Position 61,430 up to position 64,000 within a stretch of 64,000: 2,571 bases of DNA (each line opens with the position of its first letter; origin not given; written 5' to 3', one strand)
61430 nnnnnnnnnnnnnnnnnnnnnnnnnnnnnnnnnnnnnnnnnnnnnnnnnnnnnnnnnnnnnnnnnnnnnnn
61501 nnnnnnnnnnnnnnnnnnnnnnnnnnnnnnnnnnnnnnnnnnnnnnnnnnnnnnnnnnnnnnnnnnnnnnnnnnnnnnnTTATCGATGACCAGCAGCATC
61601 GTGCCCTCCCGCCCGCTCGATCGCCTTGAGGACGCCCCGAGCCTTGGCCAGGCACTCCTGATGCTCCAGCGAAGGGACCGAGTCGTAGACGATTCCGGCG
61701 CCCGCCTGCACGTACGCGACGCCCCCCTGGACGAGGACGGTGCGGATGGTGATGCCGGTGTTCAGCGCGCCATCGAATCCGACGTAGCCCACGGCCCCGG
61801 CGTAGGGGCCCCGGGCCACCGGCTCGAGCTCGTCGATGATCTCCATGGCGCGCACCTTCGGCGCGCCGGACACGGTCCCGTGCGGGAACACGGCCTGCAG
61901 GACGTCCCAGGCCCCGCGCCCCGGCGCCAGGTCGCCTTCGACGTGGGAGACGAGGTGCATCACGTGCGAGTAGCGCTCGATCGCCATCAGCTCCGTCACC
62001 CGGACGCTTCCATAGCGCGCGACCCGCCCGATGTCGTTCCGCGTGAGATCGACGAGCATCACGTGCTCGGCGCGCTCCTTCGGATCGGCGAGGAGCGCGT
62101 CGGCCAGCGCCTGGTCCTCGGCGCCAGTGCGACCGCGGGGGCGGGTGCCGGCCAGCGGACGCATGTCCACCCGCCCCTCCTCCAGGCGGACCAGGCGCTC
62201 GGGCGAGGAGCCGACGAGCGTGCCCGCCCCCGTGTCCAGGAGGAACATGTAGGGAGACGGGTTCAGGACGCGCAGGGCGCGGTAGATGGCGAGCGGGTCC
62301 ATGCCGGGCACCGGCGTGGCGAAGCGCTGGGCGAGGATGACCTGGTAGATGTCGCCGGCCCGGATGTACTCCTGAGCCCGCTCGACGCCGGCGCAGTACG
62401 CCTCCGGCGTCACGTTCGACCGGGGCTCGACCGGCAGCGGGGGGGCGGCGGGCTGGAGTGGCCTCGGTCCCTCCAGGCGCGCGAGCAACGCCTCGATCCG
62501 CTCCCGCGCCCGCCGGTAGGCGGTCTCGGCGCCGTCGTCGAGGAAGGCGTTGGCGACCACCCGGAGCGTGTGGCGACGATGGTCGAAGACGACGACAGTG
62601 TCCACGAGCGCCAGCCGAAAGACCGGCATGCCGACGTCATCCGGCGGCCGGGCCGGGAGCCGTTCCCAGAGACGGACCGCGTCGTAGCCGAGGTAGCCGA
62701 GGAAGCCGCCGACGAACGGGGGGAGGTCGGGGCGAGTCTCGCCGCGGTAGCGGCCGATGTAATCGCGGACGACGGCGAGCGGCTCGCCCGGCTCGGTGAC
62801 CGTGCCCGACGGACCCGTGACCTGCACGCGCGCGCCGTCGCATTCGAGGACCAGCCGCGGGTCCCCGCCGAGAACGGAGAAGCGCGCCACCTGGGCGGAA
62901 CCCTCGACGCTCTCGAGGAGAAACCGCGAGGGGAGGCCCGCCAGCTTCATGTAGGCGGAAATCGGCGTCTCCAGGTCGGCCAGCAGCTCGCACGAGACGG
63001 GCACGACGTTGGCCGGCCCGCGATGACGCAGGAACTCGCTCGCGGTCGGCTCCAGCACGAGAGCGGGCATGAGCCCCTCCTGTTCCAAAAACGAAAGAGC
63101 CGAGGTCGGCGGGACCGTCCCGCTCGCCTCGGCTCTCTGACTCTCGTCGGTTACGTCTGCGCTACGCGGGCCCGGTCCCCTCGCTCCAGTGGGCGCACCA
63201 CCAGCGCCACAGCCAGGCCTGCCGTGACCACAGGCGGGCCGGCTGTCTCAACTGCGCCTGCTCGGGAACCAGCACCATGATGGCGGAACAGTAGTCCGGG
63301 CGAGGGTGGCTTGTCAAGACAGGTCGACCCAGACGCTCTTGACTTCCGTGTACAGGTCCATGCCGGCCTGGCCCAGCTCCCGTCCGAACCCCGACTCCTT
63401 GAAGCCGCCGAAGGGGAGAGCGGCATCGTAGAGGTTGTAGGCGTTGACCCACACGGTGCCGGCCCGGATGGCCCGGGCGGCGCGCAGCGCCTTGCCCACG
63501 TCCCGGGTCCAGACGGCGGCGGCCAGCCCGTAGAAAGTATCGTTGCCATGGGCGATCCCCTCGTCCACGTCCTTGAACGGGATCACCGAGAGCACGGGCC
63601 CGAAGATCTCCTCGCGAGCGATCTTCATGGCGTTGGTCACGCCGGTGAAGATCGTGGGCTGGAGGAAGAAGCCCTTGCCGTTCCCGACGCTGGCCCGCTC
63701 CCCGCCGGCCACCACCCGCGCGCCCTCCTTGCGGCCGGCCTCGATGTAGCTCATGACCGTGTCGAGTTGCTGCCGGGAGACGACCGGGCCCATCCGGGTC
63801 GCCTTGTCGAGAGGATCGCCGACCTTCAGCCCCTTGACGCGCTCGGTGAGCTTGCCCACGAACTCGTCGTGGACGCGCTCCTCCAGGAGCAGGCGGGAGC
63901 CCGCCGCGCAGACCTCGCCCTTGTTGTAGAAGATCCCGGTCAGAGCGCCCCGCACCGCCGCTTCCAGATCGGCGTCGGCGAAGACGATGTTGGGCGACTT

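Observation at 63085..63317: Classical ribosome-mediated trp attenuator with a 7-Trp leader peptide and leaderless leader-peptide mRNA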

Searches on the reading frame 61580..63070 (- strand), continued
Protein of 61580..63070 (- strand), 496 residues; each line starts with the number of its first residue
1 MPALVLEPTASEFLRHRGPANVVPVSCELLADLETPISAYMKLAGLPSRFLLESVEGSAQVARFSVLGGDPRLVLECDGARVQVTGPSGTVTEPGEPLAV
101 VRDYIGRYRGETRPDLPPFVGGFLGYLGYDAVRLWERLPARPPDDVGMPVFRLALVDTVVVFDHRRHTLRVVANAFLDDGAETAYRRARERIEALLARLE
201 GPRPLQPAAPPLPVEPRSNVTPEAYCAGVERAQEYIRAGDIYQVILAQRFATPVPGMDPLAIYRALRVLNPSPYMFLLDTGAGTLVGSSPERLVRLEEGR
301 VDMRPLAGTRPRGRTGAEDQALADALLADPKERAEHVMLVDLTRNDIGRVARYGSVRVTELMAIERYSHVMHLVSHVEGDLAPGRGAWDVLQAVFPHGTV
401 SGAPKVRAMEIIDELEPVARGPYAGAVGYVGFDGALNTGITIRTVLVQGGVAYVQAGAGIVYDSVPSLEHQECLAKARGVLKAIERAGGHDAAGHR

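Call 56: list_cluster_members(proteins=[P0001, P0004, P0005, P0025, P0051, P0056, P0060, P0070, P0073, P0075])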
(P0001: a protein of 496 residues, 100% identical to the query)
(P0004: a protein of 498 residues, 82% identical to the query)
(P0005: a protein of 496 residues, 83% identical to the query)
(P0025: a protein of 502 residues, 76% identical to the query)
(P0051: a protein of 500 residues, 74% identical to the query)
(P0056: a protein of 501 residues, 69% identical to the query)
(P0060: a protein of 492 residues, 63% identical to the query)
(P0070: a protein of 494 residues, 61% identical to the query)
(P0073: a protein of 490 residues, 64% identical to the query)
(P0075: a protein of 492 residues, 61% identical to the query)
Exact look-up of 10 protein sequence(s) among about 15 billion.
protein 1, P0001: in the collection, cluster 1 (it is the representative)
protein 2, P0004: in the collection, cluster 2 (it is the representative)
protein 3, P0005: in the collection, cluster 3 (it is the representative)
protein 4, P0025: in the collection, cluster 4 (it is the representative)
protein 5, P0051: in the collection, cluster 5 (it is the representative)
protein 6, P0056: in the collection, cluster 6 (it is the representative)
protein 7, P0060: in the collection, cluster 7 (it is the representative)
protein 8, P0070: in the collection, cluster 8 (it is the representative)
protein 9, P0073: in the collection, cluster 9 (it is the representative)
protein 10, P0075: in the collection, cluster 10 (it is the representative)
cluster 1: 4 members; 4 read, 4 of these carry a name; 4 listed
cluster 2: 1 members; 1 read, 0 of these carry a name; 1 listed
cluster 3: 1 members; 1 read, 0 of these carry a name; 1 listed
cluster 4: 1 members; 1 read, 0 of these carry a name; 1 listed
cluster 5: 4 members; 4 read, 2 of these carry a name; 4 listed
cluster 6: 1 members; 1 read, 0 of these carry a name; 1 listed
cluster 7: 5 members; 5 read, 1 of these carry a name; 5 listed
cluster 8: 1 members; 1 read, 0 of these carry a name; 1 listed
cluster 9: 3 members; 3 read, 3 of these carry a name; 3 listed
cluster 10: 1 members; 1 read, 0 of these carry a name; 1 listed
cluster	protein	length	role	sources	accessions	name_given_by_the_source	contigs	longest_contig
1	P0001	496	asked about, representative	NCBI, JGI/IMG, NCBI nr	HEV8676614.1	MAG TPA: anthranilate synthase component I [Methylomirabilota bacterium] | anthranilate synthase component 1 | anthranilate synthase component I [Methylomirabilota bacterium]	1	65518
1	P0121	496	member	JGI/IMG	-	anthranilate synthase component 1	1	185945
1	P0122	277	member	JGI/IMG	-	anthranilate synthase component 1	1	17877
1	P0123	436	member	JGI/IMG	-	anthranilate synthase component 1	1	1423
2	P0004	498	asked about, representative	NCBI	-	-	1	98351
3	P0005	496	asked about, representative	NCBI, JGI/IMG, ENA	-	-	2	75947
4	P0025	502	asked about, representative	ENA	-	-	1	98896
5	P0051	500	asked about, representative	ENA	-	-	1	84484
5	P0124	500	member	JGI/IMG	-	anthranilate synthase component 1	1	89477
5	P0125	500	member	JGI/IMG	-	anthranilate synthase component 1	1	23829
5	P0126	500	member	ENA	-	-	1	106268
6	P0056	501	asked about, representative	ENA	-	-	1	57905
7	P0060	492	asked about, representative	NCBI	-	-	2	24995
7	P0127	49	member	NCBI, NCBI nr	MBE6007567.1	MAG: hypothetical protein E7235_00005 [Lachnospiraceae bacterium] | hypothetical protein [Lachnospiraceae bacterium]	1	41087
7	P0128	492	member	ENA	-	-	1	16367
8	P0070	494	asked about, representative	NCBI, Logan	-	-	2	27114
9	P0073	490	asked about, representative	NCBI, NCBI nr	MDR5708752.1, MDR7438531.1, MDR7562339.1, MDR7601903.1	MAG: anthranilate synthase component I [Armatimonadota bacterium] | anthranilate synthase component I [Armatimonadota bacterium]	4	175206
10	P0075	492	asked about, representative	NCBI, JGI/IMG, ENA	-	-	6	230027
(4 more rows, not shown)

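Call 57: find_encoding_contigs(protein=P0075, flank=3000, max_places=2)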
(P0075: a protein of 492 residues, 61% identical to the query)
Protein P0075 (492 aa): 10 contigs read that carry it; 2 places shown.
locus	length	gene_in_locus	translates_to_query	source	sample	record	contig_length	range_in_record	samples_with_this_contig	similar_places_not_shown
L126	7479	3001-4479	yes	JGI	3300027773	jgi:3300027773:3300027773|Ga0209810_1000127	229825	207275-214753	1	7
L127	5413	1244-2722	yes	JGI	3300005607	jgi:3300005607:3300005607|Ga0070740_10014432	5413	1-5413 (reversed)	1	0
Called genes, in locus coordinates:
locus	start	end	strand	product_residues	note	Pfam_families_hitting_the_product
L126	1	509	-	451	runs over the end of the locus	PF01547:SBP_bac_1, PF13416:SBP_bac_8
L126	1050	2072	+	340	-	PF18152:DAHP_snth_FXD, PF00793:DAHP_synth_1, PF03102:NeuB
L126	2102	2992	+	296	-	PF03807:F420_oxidored (weak), PF02153:PDH_N, PF20463:PDH_C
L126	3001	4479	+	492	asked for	PF04715:, PF00425:Chorismate_bind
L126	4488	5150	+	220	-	PF00117:GATase, PF07722:Peptidase_C26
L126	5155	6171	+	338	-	PF02885:Glycos_trans_3N, PF00591:Glycos_transf_3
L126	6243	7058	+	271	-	PF00218:IGPS, PF05690:ThiG (faint)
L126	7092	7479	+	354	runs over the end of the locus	PF00579:tRNA-synt_1b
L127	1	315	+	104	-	?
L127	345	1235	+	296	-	PF03807:F420_oxidored (weak), PF02153:PDH_N, PF20463:PDH_C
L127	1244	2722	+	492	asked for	PF04715:, PF00425:Chorismate_bind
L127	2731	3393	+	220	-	PF00117:GATase, PF07722:Peptidase_C26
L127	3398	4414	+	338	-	PF02885:Glycos_trans_3N, PF00591:Glycos_transf_3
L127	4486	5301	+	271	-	PF00218:IGPS, PF05690:ThiG (faint)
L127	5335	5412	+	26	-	?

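Call 58: find_encoding_contigs(protein=P0073, flank=3000, max_places=2)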
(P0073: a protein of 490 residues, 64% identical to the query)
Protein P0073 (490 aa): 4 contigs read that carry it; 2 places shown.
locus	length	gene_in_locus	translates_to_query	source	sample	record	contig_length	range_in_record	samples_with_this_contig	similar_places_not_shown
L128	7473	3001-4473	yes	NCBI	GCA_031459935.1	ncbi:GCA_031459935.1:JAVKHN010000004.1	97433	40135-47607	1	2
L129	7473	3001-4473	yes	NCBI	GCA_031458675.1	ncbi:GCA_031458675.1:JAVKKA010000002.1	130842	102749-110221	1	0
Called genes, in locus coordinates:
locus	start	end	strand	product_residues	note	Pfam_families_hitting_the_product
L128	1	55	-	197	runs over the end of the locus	PF22790:YkoP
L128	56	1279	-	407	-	PF02515:CoA_transf_3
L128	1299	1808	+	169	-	PF02481:DNA_processg_A (weak), PF18306:LDcluster4, PF03641:Lysine_decarbox (weak)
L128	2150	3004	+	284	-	PF03807:F420_oxidored, PF02153:PDH_N, PF20463:PDH_C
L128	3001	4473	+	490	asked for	PF04715:, PF00425:Chorismate_bind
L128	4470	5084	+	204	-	PF00117:GATase, PF07722:Peptidase_C26 (weak)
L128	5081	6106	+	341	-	PF02885:Glycos_trans_3N, PF00591:Glycos_transf_3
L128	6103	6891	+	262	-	PF00218:IGPS, PF01729:QRPTase_C (faint)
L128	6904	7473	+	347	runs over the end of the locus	PF00579:tRNA-synt_1b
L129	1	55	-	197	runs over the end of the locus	PF22790:YkoP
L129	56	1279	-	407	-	PF02515:CoA_transf_3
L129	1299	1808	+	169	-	PF02481:DNA_processg_A (weak), PF18306:LDcluster4, PF03641:Lysine_decarbox (weak)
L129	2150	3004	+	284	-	PF03807:F420_oxidored, PF02153:PDH_N, PF20463:PDH_C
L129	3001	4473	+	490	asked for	PF04715:, PF00425:Chorismate_bind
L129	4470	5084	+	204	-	PF00117:GATase, PF07722:Peptidase_C26 (weak)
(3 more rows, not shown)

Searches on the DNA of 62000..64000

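Call 3: search_rna_families(source=window, start=62000, end=64000, threshold=evalue, max_evalue=10, show_alignments=3)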
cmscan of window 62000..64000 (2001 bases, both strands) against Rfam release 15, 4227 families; matches with E-value up to 10: 7.
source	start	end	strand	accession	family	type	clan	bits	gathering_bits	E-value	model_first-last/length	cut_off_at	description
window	63096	63136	+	RF04220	HCV_SL588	Cis-reg;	-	18.8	79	2.2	21-64/81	no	SL588 non-coding RNA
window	63641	63659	+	RF02465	Ms_AS-5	Gene; sRNA;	-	17.9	46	3.3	13-31/45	no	Mycobacterium sRNA Ms_AS-5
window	63097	63135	+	RF04104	MIR918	Gene; miRNA;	-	15.7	268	9.3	1-265/265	no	MIR918 microRNA precursor family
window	62853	62921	-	RF02136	HTT-AS1_3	Gene; lncRNA;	-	14.9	70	8.4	1-60/60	no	HTT antisense RNA 1 conserved region 3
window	63095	63138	+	RF04316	mgtE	Cis-reg;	-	12.1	200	3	236-277/306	no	mgtE ncRNA motif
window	63881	63921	-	RF01151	snoU82P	Gene; snRNA; snoRNA; CD-box;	-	11.8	42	7.1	1-55/55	no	Small nucleolar RNA U82P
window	63354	63404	+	RF01151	snoU82P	Gene; snRNA; snoRNA; CD-box;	-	11.5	42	9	1-55/55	no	Small nucleolar RNA U82P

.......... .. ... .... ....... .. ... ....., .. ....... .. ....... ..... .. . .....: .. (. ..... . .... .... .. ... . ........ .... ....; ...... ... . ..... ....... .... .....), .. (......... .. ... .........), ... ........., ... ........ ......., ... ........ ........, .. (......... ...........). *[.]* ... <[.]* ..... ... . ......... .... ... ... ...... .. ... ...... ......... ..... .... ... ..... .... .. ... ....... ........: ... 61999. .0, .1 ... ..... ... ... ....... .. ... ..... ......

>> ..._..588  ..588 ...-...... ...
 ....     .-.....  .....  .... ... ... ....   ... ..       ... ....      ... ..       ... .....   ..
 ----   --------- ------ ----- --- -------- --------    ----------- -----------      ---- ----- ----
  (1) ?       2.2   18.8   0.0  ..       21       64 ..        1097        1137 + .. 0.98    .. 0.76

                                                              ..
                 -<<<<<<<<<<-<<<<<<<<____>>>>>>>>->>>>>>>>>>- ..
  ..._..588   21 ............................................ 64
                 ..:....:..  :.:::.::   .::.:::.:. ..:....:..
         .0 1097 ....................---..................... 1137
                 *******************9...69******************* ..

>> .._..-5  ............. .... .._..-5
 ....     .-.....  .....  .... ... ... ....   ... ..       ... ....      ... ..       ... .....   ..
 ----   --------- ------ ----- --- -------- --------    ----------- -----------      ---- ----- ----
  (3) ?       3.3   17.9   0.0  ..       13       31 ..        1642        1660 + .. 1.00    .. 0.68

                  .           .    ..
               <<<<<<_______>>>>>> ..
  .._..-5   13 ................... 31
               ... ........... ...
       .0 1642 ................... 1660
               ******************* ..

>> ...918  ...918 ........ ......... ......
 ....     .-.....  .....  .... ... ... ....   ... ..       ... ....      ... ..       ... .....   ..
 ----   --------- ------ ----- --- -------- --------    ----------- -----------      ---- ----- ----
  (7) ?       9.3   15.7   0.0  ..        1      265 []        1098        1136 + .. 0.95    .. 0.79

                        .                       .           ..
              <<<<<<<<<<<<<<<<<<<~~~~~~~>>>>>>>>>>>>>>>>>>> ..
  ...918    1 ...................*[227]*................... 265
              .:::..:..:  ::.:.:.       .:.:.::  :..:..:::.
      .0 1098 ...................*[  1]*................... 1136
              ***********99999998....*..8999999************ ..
